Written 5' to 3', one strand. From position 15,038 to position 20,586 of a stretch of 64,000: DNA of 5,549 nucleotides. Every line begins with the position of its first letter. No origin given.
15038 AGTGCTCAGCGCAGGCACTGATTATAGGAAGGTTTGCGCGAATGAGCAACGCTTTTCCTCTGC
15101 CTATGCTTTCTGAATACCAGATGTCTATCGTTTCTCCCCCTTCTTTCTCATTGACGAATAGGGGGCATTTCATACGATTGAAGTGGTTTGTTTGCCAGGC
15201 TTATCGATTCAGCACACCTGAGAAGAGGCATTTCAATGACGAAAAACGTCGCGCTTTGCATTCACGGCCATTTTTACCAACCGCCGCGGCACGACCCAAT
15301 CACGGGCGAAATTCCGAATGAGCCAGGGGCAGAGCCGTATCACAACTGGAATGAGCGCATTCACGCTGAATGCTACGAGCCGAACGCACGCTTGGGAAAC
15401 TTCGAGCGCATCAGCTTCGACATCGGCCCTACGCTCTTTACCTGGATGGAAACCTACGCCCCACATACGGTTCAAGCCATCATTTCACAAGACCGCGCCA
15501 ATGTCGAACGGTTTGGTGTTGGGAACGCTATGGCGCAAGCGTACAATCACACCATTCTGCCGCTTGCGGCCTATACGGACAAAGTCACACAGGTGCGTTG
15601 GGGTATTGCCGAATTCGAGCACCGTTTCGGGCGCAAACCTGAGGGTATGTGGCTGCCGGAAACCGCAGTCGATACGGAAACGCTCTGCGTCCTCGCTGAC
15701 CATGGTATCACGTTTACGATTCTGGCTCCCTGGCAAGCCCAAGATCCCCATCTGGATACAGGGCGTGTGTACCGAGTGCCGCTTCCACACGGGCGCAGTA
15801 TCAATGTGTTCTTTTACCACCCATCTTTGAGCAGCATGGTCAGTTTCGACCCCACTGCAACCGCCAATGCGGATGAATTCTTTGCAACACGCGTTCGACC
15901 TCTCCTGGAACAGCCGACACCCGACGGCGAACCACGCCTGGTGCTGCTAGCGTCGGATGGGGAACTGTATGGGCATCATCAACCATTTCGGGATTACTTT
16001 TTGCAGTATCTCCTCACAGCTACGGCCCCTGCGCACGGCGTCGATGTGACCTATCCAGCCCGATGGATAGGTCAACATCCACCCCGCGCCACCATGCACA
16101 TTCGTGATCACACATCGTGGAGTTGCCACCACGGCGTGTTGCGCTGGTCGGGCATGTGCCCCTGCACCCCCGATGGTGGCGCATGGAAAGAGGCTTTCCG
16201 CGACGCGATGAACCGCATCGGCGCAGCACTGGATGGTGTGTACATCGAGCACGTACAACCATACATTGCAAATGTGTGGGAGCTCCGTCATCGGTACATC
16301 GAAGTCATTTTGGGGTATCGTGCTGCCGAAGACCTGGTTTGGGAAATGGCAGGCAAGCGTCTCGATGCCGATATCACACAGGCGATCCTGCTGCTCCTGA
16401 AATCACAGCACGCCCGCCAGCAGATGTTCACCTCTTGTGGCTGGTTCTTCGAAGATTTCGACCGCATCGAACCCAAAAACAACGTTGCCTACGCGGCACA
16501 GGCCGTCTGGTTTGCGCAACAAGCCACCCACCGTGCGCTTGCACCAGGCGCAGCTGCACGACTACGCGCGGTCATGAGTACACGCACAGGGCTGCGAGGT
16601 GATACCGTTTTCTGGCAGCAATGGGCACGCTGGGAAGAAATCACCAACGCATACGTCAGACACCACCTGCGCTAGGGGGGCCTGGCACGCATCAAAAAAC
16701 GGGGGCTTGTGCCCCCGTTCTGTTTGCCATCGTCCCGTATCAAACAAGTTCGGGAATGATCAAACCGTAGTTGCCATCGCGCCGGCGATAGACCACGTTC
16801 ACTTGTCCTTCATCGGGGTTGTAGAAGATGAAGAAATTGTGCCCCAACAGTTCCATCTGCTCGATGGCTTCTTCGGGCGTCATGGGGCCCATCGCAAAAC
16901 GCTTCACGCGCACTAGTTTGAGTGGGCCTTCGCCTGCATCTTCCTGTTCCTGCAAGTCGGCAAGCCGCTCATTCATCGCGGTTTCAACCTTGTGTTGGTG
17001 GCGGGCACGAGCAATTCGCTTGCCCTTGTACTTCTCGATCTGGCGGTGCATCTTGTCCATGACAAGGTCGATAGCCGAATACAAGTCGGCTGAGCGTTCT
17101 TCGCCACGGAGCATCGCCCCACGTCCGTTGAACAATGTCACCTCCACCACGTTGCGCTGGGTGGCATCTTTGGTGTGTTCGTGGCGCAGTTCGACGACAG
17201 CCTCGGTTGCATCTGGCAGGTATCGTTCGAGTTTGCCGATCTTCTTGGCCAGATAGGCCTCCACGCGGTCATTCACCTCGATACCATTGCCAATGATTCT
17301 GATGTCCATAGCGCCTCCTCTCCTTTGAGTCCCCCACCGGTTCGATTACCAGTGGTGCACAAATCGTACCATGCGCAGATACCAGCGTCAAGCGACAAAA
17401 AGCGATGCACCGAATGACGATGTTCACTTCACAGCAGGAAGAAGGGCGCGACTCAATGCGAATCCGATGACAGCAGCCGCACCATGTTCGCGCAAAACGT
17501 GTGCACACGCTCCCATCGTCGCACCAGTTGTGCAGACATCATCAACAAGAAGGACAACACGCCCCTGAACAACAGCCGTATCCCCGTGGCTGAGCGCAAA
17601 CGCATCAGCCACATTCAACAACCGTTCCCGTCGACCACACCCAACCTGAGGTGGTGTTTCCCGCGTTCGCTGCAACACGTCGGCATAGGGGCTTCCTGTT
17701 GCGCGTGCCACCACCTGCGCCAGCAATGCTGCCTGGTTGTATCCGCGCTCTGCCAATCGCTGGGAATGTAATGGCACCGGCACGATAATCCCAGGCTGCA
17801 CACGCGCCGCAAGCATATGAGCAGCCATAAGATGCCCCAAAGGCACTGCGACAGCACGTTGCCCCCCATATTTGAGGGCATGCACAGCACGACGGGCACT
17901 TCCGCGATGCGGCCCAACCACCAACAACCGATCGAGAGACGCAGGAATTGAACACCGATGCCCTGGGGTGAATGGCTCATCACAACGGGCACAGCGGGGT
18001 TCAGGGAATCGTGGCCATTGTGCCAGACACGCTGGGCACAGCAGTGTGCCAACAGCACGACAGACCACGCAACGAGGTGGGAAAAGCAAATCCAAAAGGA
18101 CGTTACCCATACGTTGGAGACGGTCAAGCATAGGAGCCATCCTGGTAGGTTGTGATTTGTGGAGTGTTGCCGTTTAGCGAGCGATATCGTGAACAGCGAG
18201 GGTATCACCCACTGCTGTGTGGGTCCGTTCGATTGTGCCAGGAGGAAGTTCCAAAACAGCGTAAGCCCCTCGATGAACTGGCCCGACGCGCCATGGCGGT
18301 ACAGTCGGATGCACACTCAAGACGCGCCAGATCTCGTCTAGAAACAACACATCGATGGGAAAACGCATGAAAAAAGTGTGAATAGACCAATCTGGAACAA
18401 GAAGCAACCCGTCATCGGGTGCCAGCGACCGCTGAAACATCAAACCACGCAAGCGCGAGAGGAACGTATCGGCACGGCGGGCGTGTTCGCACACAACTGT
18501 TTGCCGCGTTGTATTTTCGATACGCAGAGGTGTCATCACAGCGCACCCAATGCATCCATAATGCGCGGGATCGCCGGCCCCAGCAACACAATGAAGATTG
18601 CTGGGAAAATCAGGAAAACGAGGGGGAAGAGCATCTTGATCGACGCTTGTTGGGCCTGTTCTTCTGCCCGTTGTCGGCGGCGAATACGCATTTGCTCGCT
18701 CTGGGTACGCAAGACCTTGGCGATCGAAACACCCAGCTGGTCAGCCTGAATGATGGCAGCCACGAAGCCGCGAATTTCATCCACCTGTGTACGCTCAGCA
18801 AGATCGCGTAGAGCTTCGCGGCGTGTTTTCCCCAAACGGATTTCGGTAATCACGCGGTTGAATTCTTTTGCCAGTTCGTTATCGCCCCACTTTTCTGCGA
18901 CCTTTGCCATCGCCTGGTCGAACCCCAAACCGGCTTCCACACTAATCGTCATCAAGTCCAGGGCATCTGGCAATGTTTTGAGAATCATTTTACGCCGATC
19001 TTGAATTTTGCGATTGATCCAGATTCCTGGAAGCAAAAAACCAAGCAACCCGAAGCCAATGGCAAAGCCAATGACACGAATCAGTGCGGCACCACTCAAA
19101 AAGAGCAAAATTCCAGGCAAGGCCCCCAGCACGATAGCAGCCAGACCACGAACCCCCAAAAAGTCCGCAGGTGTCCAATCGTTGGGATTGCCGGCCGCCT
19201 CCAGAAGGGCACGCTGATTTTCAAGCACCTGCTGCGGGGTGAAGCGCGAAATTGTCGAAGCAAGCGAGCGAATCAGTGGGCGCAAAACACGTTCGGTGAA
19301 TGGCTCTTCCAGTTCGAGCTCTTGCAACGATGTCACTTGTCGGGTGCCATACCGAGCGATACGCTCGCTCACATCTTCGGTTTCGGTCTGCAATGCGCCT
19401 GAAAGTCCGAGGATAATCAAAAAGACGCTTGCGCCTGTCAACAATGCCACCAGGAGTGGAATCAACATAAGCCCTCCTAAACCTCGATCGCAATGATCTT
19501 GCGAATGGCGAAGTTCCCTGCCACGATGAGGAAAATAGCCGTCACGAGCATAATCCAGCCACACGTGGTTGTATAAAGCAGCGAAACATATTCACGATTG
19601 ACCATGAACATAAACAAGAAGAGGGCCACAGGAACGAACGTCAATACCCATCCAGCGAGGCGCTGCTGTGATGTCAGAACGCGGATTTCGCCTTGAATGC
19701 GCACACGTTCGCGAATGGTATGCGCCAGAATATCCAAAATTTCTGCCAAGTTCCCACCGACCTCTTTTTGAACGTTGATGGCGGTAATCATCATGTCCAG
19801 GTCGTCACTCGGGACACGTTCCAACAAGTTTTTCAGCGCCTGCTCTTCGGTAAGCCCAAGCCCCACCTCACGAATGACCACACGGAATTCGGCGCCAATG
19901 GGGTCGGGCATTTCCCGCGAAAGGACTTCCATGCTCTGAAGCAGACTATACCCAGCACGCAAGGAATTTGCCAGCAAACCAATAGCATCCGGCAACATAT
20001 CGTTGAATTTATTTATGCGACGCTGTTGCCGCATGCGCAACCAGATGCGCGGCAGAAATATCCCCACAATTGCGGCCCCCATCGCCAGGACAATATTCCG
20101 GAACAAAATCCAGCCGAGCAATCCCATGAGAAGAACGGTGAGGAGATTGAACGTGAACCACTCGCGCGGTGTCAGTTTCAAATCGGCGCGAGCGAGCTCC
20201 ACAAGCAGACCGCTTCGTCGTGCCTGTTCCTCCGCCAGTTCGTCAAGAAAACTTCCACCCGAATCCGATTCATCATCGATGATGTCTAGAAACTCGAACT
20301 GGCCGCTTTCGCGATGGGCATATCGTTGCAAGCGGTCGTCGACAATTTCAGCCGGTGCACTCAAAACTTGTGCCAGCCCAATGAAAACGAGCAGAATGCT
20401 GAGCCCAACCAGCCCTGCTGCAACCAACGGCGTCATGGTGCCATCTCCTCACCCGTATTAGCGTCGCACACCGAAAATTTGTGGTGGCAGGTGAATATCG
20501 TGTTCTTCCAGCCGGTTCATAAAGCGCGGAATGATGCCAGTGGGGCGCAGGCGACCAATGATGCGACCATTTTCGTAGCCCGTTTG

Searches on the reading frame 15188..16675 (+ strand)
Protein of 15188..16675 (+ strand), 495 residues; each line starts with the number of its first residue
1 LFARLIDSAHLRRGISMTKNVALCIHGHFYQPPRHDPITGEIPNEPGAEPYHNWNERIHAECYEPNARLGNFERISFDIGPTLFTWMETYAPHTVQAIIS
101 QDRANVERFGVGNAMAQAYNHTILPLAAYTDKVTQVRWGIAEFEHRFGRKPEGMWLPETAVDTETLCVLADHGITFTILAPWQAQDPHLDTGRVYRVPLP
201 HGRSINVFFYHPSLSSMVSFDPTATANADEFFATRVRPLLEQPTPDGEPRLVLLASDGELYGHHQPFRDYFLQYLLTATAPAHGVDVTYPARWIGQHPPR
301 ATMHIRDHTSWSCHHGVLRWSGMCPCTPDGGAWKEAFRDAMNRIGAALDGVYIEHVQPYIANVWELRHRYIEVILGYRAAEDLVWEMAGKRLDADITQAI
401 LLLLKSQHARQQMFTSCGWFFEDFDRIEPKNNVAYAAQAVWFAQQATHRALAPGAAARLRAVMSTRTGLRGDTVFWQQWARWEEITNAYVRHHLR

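Call 75: search_protein_families(library=pfam, proteins=[window:15188-16675:+], max_evalue=0.00001)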
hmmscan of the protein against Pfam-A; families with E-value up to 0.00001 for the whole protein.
window:15188-16675:+ (495 aa): 2 families
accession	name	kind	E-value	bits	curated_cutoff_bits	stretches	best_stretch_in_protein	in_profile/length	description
PF12055.13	DUF3536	-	1.3e-25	90.8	25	1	332-490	4-164/284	Domain of unknown function (DUF3536)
PF03065.20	Glyco_hydro_57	-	2.5e-21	76.7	21.2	1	110-305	101-290/291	Glycosyl hydrolase family 57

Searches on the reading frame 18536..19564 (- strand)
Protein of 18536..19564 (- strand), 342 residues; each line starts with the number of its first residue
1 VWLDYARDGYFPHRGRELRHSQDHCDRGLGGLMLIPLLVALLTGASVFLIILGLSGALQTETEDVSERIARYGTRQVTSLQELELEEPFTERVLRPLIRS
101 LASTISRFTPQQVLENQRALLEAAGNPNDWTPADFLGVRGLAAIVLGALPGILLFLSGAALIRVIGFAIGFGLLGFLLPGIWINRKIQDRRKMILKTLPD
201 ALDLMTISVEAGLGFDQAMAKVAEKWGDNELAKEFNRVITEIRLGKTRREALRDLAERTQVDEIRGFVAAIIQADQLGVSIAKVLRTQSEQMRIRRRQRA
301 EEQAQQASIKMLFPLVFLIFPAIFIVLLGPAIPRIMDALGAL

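Call 75: search_protein_families(library=pfam, proteins=[window:18536-19564:-], max_evalue=0.00001)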
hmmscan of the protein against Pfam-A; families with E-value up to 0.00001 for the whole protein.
window:18536-19564:- (342 aa): 1 family
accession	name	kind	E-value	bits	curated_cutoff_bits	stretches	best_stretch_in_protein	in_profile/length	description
PF00482.28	T2SSF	-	4.1e-21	75.7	25.2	1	202-328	2-124/125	Type II secretion system (T2SS), protein F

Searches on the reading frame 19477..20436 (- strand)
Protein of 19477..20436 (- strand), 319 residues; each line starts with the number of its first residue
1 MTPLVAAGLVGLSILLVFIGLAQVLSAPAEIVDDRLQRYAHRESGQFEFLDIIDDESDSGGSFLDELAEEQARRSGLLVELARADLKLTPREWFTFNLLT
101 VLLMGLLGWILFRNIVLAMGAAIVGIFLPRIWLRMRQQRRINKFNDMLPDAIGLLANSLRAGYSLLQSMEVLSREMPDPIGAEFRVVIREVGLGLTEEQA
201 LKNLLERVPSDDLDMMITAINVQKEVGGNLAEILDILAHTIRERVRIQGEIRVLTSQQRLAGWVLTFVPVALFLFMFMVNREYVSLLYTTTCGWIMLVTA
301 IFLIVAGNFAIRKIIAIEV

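Call 75: search_protein_families(library=pfam, proteins=[window:19477-20436:-], max_evalue=0.00001)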
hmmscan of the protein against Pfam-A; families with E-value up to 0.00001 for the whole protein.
window:19477-20436:- (319 aa): 1 family
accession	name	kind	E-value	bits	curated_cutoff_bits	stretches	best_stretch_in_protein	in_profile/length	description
PF00482.28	T2SSF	-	4.9e-19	69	25.2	1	153-277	3-124/125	Type II secretion system (T2SS), protein F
